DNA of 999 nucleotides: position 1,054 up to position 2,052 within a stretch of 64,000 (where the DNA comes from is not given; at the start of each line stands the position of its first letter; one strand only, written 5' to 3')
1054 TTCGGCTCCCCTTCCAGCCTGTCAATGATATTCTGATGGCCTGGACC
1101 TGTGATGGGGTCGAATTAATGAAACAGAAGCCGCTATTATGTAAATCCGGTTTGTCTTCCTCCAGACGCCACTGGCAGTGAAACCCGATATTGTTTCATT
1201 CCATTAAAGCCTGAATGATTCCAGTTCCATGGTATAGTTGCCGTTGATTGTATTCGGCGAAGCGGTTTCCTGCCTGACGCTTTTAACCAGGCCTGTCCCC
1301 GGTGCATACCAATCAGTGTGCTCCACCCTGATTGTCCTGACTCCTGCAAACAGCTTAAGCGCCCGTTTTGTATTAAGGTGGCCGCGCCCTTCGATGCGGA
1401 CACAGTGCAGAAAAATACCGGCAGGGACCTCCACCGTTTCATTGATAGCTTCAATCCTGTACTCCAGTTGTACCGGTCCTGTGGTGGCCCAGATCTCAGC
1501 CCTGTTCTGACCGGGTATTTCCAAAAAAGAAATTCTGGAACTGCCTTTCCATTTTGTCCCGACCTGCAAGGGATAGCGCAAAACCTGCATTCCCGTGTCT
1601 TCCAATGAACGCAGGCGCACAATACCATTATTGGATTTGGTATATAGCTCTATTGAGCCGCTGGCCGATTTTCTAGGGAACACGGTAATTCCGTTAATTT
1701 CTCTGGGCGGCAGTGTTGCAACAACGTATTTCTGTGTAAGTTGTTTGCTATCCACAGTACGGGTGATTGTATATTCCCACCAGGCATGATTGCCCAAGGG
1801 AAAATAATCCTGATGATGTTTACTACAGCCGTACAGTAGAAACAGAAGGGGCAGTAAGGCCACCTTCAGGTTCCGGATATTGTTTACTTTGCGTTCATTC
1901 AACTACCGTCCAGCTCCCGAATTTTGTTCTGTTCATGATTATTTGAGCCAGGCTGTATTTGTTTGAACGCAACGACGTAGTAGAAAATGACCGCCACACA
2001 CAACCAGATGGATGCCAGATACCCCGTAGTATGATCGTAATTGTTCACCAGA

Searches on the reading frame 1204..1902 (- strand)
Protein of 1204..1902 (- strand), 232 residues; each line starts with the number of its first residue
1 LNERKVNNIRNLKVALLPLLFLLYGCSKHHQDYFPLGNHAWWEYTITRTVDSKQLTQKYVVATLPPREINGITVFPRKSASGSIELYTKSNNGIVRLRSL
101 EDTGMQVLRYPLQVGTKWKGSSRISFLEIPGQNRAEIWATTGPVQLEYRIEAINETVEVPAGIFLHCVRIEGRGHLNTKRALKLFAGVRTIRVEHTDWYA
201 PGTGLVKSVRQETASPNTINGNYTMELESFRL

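Call 6: search_protein_families(library=pfam, proteins=[window:1204-1902:-], max_evalue=0.1)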
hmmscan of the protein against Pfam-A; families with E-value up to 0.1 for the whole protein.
window:1204-1902:- (232 aa): 1 family
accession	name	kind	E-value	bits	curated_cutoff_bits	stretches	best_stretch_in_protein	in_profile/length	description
PF21347.3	DUF3108_like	-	0.00021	21.7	27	1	154-208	139-184/199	DUF3108-like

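Call 8: search_protein_families(library=ncbifam, proteins=[window:1204-1902:-], max_evalue=0.1)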
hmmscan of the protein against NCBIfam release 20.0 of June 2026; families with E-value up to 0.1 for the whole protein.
window:1204-1902:- (232 aa): 0 families

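Call 17: find_encoding_contigs(protein=window:1204-1902:-, flank=10000, max_places=6)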
Protein window:1204-1902:- (232 aa): 2 contigs read that carry it; 2 places shown.
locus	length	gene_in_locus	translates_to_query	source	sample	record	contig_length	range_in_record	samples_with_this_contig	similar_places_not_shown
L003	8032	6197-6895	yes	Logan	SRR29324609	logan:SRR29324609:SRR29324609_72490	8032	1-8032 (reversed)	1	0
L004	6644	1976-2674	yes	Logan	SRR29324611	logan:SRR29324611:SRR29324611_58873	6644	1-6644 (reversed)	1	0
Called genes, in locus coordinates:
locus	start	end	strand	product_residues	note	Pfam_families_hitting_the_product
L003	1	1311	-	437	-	?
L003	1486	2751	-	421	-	PF00365:PFK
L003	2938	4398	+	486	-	PF01435:Peptidase_M48, PF23914:TPR_CcmH_CycH (faint), PF13428:TPR_14 (faint), PF14559:TPR_19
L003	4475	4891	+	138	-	PF13501:SoxY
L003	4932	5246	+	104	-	PF08770:SoxZ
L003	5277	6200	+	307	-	PF02517:Rce1-like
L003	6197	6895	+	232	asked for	-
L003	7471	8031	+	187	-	?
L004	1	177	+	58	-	?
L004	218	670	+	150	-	PF13501:SoxY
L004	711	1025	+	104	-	PF08770:SoxZ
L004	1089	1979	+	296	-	PF02517:Rce1-like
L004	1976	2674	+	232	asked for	-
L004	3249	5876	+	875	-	-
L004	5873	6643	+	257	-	?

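Call 20: search_protein_families(library=padloc, proteins=[L004:3249-5876:+, L004:5873-6643:+], max_evalue=1)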
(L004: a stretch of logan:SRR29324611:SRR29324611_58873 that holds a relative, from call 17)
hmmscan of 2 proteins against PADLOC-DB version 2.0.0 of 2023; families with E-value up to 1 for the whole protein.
L004:3249-5876:+ (875 aa): 2 families
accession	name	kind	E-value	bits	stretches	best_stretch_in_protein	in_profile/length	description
PDLC00662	HmaC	-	6e-18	62.5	3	180-315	220-369/941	AAA+ ATPase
PDLC02192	DUF499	-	7.1e-14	48.6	2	272-478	300-518/1022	-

L004:5873-6643:+ (257 aa): 0 families

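Call 21: search_protein_families(library=pfam, proteins=[L004:3249-5876:+, L004:5873-6643:+], max_evalue=1)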
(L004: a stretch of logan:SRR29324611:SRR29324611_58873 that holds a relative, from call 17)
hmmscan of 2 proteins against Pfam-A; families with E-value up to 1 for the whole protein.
L004:3249-5876:+ (875 aa): 1 family
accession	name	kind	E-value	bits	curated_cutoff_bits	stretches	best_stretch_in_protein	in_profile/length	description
PF04465.17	DUF499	-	0.0019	16.5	23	1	227-309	181-260/1024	Protein of unknown function (DUF499)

L004:5873-6643:+ (257 aa): 1 family
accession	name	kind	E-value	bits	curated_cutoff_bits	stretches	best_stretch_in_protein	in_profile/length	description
PF08665.17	PglZ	-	0.14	12.6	25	0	231-243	162-174/179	PglZ domain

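Call 22: search_protein_families(library=ncbifam, proteins=[L004:3249-5876:+, L004:5873-6643:+], max_evalue=1)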
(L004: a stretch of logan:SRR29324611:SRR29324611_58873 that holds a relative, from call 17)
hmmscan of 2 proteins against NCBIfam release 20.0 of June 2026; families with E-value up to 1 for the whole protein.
L004:3249-5876:+ (875 aa): 1 family
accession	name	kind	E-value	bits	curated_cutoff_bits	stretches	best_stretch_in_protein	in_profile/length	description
NF042962.1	DUF499_antiphage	equivalog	6e-22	77.5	1200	2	270-601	297-641/1025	anti-phage-associated DUF499 domain-containing protein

L004:5873-6643:+ (257 aa): 0 families

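Call 23: find_homologous_proteins(query=L004:3249-5873:+)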
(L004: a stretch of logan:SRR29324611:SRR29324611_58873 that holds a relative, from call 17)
Query L004:3249-5873:+ (875 aa): 301 proteins with E <= 0.001 among 8000 candidates; the best 120 are listed.
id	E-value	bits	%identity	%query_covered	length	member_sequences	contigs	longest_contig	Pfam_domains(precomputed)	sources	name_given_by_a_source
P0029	0.0e+0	1954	100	99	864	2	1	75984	-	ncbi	ncbi:MAG: hypothetical protein ACE5GZ_01135 [Gammaproteobacteria bacterium]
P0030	0.0e+0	1758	88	100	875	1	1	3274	-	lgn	-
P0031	0.0e+0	1354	68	100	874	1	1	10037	-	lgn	-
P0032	0.0e+0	1335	68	100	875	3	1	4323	-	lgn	-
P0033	0.0e+0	1330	67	100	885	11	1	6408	-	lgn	-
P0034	0.0e+0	1310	66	100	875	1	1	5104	-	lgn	-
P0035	0.0e+0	1305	65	100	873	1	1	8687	-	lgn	-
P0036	0.0e+0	1286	65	99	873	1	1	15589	-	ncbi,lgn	-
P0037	0.0e+0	1279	66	99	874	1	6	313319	-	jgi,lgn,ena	jgi:hypothetical protein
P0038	0.0e+0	1278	64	100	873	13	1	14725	-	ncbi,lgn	-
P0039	0.0e+0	1273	64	100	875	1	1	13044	PF04465.18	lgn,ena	-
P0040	0.0e+0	1268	66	97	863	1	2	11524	-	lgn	-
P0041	0.0e+0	1262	64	100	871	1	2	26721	-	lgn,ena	-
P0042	0.0e+0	1256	65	99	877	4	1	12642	-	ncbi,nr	ncbi:MAG: hypothetical protein M1461_01045 [Nitrospirae bacterium]|nr:hypothetical protein [Nitrospi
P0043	0.0e+0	1255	64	99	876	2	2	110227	-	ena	-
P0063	0.0e+0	1204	62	100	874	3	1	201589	-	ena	-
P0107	0.0e+0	1069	56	99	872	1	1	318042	-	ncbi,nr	ncbi:MAG: hypothetical protein HY644_04455 [Acidobacteria bacterium]|nr:hypothetical protein [Acidob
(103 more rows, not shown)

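Call 24: find_related_loci(query=L004:3249-5873:+, collection=genome_contigs, flank=10000)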
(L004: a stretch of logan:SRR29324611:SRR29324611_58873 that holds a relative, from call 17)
Query L004:3249-5873:+ (875 aa) in genome_contigs; peptide patterns used: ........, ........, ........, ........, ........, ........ (x = any residue, [..] = any of these).
69 stretches matched a pattern; 15 encode a relative of the query (tblastn E <= 1e-3); 15 distinct loci.
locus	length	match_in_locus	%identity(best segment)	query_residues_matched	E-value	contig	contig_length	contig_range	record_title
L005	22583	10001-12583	56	1-870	0e+0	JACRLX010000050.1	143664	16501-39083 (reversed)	MAG: Rhodocyclales bacterium isolate NC_groundwater_1892_Pr3_B-0.1um_64_18 SR2-18-B1_coassembly_614773, whole genome sho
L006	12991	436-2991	57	1-863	0e+0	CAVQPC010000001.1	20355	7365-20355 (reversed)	MAG: uncultured candidate division NC10 bacterium isolate MFD01299.bin.2.79 genome assembly, contig: contig_100874, whol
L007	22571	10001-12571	56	2-864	0e+0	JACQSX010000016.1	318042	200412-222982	MAG: Acidobacteria bacterium isolate NC_groundwater_1396_Ag_S-0.65um_54_125 S_p65_S5_coassembly_k141_1386489, whole geno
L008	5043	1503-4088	55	1-868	0e+0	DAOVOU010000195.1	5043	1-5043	MAG TPA_asm: Desulfobacterales bacterium isolate CSMAG_1531 CSMAG_1531_k141_140150_length_5043_cov_63.5894, whole genome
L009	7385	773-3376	54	1-874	0e+0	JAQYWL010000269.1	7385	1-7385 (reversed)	MAG: Desulfobacteria bacterium isolate Co_bin7 Co_bin7_c_000005035578, whole genome shotgun sequence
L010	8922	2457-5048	54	1-867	0e+0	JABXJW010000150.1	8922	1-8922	MAG: Desulfobacterales bacterium isolate CR_Bin_276 NODE_224_length_8922_cov_10.675975, whole genome shotgun sequence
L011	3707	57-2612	53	1-861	0e+0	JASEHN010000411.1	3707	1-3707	MAG: Thermodesulfobacteriota bacterium isolate Yes70-24 NODE_11720_length_3707_cov_5.251643, whole genome shotgun sequen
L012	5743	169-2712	54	1-861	0e+0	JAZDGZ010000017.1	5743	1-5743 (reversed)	MAG: Pseudomonadota bacterium isolate MEGAHIT-group-0.292 k141_18099741, whole genome shotgun sequence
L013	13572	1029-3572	52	1-861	0e+0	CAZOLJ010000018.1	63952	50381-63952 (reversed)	MAG TPA_asm: uncultured Desulfobacteraceae bacterium isolate binchicken_co340_80 genome assembly, contig: NODE_222_lengt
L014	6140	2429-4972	53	1-861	0e+0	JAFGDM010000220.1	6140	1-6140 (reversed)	MAG: Deltaproteobacteria bacterium isolate Zod_Metabat.1176 k87_6643548, whole genome shotgun sequence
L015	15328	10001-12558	61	1-863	0e+0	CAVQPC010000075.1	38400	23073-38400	MAG: uncultured candidate division NC10 bacterium isolate MFD01299.bin.2.79 genome assembly, contig: contig_68082, whole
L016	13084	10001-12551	61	1-861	0e+0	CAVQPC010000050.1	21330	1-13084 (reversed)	MAG: uncultured candidate division NC10 bacterium isolate MFD01299.bin.2.79 genome assembly, contig: contig_41450, whole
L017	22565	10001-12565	54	1-861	0e+0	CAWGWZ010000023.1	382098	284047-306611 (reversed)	MAG: uncultured delta proteobacterium isolate MFD04408.bin.3.38 genome assembly, contig: contig_8581, whole genome shotg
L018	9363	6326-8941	55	1-873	0e+0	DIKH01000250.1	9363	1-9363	MAG TPA_asm: Desulfobacteraceae bacterium UBA5623 UBA5623_contig_8405, whole genome shotgun sequence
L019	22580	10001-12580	54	1-869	0e+0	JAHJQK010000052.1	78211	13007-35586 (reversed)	MAG: Proteobacteria bacterium isolate OS_PC_MetaG.mb.106 OS_PC_MetaG.mb.106_k141_163898, whole genome shotgun sequence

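Call 25: find_encoding_contigs(protein=P0029, flank=10000, max_places=3)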
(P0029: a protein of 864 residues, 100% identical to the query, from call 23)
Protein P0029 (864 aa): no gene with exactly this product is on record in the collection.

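Call 26: find_encoding_contigs(protein=P0037, flank=10000, max_places=4)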
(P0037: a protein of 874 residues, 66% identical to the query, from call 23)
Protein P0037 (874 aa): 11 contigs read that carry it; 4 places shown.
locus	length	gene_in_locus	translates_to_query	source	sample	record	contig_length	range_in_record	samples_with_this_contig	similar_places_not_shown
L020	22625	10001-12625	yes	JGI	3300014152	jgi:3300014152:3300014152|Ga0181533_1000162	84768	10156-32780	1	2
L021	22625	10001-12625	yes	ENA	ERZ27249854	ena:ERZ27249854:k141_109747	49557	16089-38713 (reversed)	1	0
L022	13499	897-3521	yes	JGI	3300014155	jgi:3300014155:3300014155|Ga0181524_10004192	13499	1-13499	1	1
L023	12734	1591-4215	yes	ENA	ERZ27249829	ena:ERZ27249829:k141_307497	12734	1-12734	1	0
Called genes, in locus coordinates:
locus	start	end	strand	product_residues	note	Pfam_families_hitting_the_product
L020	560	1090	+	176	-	-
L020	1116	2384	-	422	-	PF00989:PAS, PF08448:PAS_4, PF13426:PAS_9 (weak), PF00512:HisKA, PF02518:HATPase_c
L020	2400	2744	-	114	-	PF07689:KaiB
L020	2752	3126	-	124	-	PF07689:KaiB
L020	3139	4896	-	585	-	PF13481:AAA_25, PF00270:DEAD (faint), PF06745:ATPase, PF23442:DUF7125 (weak), PF00154:RecA_N (weak), PF13481:AAA_25 (weak), PF06745:ATPase, PF20720:nSTAND3 (weak), +8 more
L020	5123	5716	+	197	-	PF01370:Epimerase, PF13561:adh_short_C2, PF00106:adh_short, PF08659:KR (weak)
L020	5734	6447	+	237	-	PF01596:Methyltransf_3, PF13847:Methyltransf_31 (weak), PF13578:Methyltransf_24, PF13649:Methyltransf_25 (weak)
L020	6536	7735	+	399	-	PF01053:Cys_Met_Meta_PP, PF00155:Aminotran_1_2 (weak), PF06838:Met_gamma_lyase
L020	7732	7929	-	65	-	-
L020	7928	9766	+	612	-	PF00270:DEAD, PF00271:Helicase_C, PF16124:RecQ_Zn_bind, PF09382:RQC, PF00570:HRDC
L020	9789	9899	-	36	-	-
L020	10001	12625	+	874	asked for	-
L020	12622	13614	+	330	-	PF08665:PglZ (weak)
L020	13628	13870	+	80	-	-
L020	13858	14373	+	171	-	PF01850:PIN, PF13470:PIN_3 (faint)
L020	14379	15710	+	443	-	PF06634:DUF1156 (weak), PF01555:N6_N4_Mtase, PF26277:DUF8076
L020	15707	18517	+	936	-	PF00176:SNF2-rel_dom, PF00270:DEAD (weak), PF04851:ResIII, PF00271:Helicase_C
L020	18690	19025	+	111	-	PF01844:HNH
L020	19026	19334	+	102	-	-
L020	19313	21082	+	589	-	PF08497:Radical_SAM_N, PF04055:Radical_SAM (faint), PF11842:DUF3362 (weak)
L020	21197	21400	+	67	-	-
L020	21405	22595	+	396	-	PF22020:RlmL_1st, PF02926:THUMP, PF01170:UPF0020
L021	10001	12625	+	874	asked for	-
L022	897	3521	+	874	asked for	-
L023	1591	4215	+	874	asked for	-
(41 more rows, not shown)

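Call 27: find_encoding_contigs(protein=P0107, flank=10000, max_places=2)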
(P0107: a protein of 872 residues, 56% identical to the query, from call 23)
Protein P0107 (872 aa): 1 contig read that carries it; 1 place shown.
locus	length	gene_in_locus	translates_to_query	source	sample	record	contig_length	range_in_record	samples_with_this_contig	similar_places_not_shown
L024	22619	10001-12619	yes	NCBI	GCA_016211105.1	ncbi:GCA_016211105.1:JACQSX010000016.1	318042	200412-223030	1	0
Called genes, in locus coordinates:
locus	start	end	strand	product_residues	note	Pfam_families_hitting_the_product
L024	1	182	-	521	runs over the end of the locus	PF01019:G_glu_transpept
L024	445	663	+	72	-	-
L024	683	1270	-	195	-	PF03745:DUF309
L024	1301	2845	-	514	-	PF00149:Metallophos, PF02872:5_nucleotid_C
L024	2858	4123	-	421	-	PF05977:MFS_3, PF07690:MFS_1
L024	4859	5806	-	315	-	PF08843:AbiEii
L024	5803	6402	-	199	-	PF13338:AbiEi_4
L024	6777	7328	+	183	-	-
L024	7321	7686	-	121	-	PF18480:DUF5615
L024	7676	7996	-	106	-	PF04255:DUF433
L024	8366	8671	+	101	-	PF01695:IstB_IS21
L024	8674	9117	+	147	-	-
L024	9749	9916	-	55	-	-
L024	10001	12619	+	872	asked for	-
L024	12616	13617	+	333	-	-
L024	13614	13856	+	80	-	-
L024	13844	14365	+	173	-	PF01850:PIN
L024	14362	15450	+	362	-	PF06634:DUF1156 (weak), PF01555:N6_N4_Mtase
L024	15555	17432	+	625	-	-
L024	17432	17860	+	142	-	PF26277:DUF8076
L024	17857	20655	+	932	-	PF00176:SNF2-rel_dom, PF00270:DEAD (weak), PF04851:ResIII, PF00271:Helicase_C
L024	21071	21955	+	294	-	PF01734:Patatin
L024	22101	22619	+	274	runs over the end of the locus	PF21654:DncV-like_NTFase (weak)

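Call 34: search_protein_families(library=padloc, proteins=[L020:12622-13614:+, L020:13628-13870:+, L020:13858-14373:+, L020:14379-15710:+, L020:15707-18517:+, L020:18690-19025:+, L020:19026-19334:+], max_evalue=0.01)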
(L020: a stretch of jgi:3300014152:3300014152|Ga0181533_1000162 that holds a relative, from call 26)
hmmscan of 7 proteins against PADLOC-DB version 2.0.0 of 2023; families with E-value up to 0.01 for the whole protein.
L020:12622-13614:+ (330 aa): 3 families
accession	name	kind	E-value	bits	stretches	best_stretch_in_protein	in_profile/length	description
PDLC02564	PglZ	-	5.5e-06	23.1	1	232-325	624-723/855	PglZ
PDLC02547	PglZ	-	0.00052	16.3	1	230-325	627-729/855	PglZ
PDLC02566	PglZ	-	0.0012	15.1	1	231-326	587-677/774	PglZ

L020:13628-13870:+ (80 aa): 0 families

L020:13858-14373:+ (171 aa): 0 families

L020:14379-15710:+ (443 aa): 50 families (the best 25 are shown)
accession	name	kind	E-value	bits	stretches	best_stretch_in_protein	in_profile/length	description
PDLC03325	MTase_II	-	3.2e-13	47.2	1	96-179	91-169/426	Type II methyltransferase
PDLC03322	MTase_II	-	2.5e-11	41.1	1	92-154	60-122/446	Type II methyltransferase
PDLC03380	MTase_II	-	4.5e-10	37.3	1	97-147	57-107/393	Type II methyltransferase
PDLC03364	MTase_II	-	1.4e-09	35.4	1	93-145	55-107/380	Type II methyltransferase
PDLC03249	MTase_II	-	3.1e-09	34.2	1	82-156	119-198/541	Type II methyltransferase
PDLC03224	MTase_II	-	6e-09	33.3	1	77-182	77-185/481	Type II methyltransferase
PDLC03360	MTase_II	-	1.8e-08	31.8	1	93-153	61-121/441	Type II methyltransferase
PDLC00660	HmaB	-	2.1e-08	30.5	1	101-139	143-181/967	DNA-adenine methylase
PDLC00661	HmaB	-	2.4e-08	30.3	1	100-139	141-180/973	DNA-adenine methylase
PDLC03371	MTase_II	-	4.3e-08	31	1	78-128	196-242/260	Type II methyltransferase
PDLC03367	MTase_II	-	1.1e-07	28.6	1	92-146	39-91/633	Type II methyltransferase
PDLC03350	MTase_II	-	2.1e-07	28.6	1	96-136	253-293/312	Type II methyltransferase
PDLC03352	MTase_II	-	2.6e-07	26.9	1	25-225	10-210/1023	Type II methyltransferase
PDLC03339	MTase_II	-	9.3e-07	25.9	1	78-140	215-273/399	Type II methyltransferase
PDLC04134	mad2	-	1e-06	25.9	1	94-138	289-333/492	mads_2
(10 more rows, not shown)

L020:15707-18517:+ (936 aa): 53 families (the best 25 are shown)
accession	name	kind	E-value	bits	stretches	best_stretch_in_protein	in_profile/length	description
PDLC02500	BrxHI|BrxHII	-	6.2e-102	340.7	1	104-772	88-709/933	BrxHI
PDLC00659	HmaA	-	1.3e-101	339.1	1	82-659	84-641/1176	SNF2 helicase / DEAD-box helicase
PDLC02634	DrmD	-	3.4e-92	307.7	2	97-442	82-426/900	DrmD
PDLC02621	DrmD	-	8.2e-88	293.8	1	121-668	135-664/1040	DrmD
PDLC02504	BrxHI|BrxHII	-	1.7e-82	275.8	2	98-406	98-404/971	BrxHII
PDLC02620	DrmD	-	2.5e-65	219.1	2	51-402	50-396/1060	DrmD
PDLC02572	DrmA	-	5.5e-64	214.6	1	125-638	137-631/1043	DrmA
PDLC02623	DrmD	-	8.2e-61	203.9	2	501-669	498-665/1040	DrmD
PDLC02619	DrmD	-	3.2e-59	198.9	2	100-356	26-287/872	DrmD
PDLC02632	DrmD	-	1.6e-58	196.8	2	125-397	142-422/662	DrmD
PDLC02633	DrmD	-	9.3e-54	180.7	1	123-678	141-675/839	DrmD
PDLC02840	DpdE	-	4.3e-51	172.3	1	100-658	154-687/1091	DpdE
PDLC02843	DpdE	-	3e-50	169.1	1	100-643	152-684/1091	DpdE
PDLC02622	DrmD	-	1.1e-40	137.8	1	125-367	141-397/422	DrmD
PDLC02624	DrmD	-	1.3e-38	131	2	143-397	1-263/652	DrmD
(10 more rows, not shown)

L020:18690-19025:+ (111 aa): 10 families
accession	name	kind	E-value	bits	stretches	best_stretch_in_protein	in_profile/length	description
PDLC00642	ZorE2|ZorE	-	5.6e-11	40.4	1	36-99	196-259/283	HNH endonuclease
PDLC00643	ZorE2|ZorE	-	1.4e-09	35.7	1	46-100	211-263/282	HNH endonuclease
PDLC00644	ZorE2|ZorE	-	3.9e-08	31.3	1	48-99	189-242/267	HNH endonuclease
PDLC00645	ZorE2|ZorE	-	1.3e-06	25.7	1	50-98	209-254/375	HNH endonuclease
PDLC02924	HNH_I-A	-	2.1e-05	22.6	1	9-99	4-87/198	-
PDLC03673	HEase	-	3.3e-05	21.6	1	21-95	59-130/227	homing endonuclease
PDLC00314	PtuB1|PtuB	-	0.0007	17.7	1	38-97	34-89/156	Unknown function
PDLC00324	PtuB1|PtuB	-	0.0023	15.7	1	15-99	8-87/209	Unknown function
PDLC00358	PtuB1|PtuB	-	0.0032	15.1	1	28-99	23-90/215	Unknown function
PDLC00332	PtuB1|PtuB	-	0.0044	14.9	1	10-98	5-91/212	Unknown function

L020:19026-19334:+ (102 aa): 0 families

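Call 35: search_protein_families(library=ncbifam, proteins=[L020:12622-13614:+, L020:13628-13870:+, L020:13858-14373:+, L020:14379-15710:+, L020:15707-18517:+, L020:18690-19025:+, L020:19026-19334:+], max_evalue=0.01)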
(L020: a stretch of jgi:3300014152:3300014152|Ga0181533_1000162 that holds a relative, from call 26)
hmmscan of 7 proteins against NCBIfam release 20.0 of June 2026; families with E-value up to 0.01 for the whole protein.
L020:12622-13614:+ (330 aa): 2 families
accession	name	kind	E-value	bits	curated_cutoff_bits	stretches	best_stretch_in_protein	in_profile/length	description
NF033450.1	BREX_PglZ_1_B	equivalog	0.0053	14.9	400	1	232-325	585-673/675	BREX-1 system phosphatase PglZ type B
TIGR02687.1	TIGR02687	equivalog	0.0057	14.7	270.35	1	230-324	617-721/844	BREX-1 system phosphatase PglZ type A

L020:13628-13870:+ (80 aa): 1 family
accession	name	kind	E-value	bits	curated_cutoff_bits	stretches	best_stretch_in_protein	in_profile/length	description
NF052617.1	slr0373_blue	equivalog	7.7e-05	22.6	100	1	2-58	3-66/113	slr0373 family blue light stress response protein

L020:13858-14373:+ (171 aa): 2 families
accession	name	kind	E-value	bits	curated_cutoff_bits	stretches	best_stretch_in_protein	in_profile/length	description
TIGR00305.1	TIGR00305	equivalog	0.00062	20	29.15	0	132-153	89-110/115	putative toxin-antitoxin system toxin component, PIN family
TIGR00028.1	Mtu_PIN_fam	subfamily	0.00077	19.7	73.6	0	16-54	4-44/143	TA system VapC family ribonuclease toxin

L020:14379-15710:+ (443 aa): 5 families
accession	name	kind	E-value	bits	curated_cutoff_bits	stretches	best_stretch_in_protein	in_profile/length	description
NF042963.1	DUF1156_antiphage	equivalog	7.1e-09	34.3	1000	1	100-136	187-223/960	anti-phage-associated DUF1156 domain-containing protein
TIGR01177.1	TIGR01177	hypoth_equivalog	3.8e-05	23.2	316.55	1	95-127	181-213/330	TIGR01177 family methyltransferase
NF038384.1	zinc_YnfU_fam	subfamily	9.7e-05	21.9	36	0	283-328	11-49/52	YnfU family zinc-binding protein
NF050803.1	DnaMtaseCcrMCaul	equivalog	0.00035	19.6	830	1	96-136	205-245/350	adenine-specific DNA-methyltransferase CcrM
NF010253.0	PRK13699.1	subfamily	0.0031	17.2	244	1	96-126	163-193/226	DNA methyltransferase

L020:15707-18517:+ (936 aa): 14 families
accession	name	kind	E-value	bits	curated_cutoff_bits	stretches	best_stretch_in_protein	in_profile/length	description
NF038317.1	DISARM_DrmD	equivalog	1e-99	335.2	610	1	120-669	120-655/1021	DISARM system SNF2-like helicase DrmD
NF041062.1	DpdE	equivalog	2.6e-68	230.9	500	1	100-656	147-672/1048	protein DpdE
NF003426.0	PRK04914.1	equivalog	6.7e-63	213.3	576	2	11-297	56-344/959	RNA polymerase-associated protein RapA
NF038318.1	DISARM_DrmD_b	equivalog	1.4e-58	198.8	950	2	100-357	23-285/868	DISARM system SNF2-like helicase DrmD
NF042964.1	phospholipD_antiphage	equivalog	6.2e-49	167.1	1100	2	487-668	638-830/895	phospholipase D-like domain-containing anti-phage protein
NF053675.1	pilus_reg_Snf2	equivalog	5.3e-31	107.6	1100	2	532-660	877-1004/1029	pilus expression-regulating Snf2 family helicase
NF058637.1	helic_SCO1167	equivalog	2.8e-28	98.5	1200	2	536-661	783-906/932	SCO1167/SCO6262 family helicase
NF010337.0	PRK13766.1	equivalog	1.9e-13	49.5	610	1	512-670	346-507/781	Hef nuclease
NF041790.1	anti-phage_ZorD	equivalog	3.5e-12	45.1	1500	2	126-176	607-658/1035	type I Zorya anti-phage system protein ZorD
NF002340.1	PRK01297.1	equivalog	1.4e-05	24.1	564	1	521-634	238-349/372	ATP-dependent RNA helicase RhlB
NF008394.0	PRK11192.1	equivalog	7.9e-05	21.6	507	1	525-633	240-346/441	ATP-dependent RNA helicase SrmB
TIGR04095.1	dnd_restrict_1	equivalog_domain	0.00017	20.7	600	1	132-254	33-165/451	DNA phosphorothioation system restriction enzyme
NF003419.0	PRK04837.1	equivalog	0.005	15.6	588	0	572-632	295-354/424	ATP-dependent RNA helicase RhlB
NF053631.1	RNA_helic_CshA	equivalog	0.0061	15.5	646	0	574-658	278-361/434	degradosome RNA helicase CshA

L020:18690-19025:+ (111 aa): 3 families
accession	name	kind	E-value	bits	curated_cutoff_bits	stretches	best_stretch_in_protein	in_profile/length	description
NF008448.1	PRK11295.1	equivalog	7e-31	106.8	87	1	30-102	4-76/113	YajD family HNH nuclease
NF041791.1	anti-phage_ZorE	equivalog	4.1e-05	22.6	600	1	38-99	190-251/358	type II Zorya anti-phage system protein ZorE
TIGR02646.1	TIGR02646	subfamily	0.00036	20.6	52.15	1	45-100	19-70/144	retron system putative HNH endonuclease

L020:19026-19334:+ (102 aa): 0 families

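Call 43: find_homologous_proteins(query=L004:5873-6643:+)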
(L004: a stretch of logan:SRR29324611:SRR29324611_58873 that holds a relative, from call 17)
Query L004:5873-6643:+ (257 aa): 348 proteins with E <= 0.001 among 910 candidates; the best 120 are listed.
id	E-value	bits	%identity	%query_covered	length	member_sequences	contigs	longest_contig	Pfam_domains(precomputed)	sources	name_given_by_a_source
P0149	4.8e-151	519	89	100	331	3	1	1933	-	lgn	-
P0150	1.3e-120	419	70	100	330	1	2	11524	PF08665.18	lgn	-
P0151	3.4e-120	418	71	100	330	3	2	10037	PF08665.18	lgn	-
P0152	6.3e-119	414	72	100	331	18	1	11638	PF08665.18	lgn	-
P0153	1.9e-117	409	69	100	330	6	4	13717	PF08665.18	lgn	-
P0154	6.4e-116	404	72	98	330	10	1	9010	PF08665.18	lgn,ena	-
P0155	1.2e-115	403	71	98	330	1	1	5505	PF08665.18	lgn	-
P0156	1.2e-114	400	68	100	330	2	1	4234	PF08665.18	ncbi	-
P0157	2.0e-114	399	68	100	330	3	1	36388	PF08665.18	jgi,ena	-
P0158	1.1e-113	397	67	100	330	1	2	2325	PF08665.18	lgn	-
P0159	1.8e-113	396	70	100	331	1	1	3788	PF08665.18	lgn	-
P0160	2.3e-113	396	68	100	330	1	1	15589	PF08665.18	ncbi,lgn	-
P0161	2.5e-113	396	68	100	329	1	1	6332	PF08665.18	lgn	-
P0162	7.5e-113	394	68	99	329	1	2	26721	-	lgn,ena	-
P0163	1.7e-111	390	69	98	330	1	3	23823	PF08665.18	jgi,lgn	-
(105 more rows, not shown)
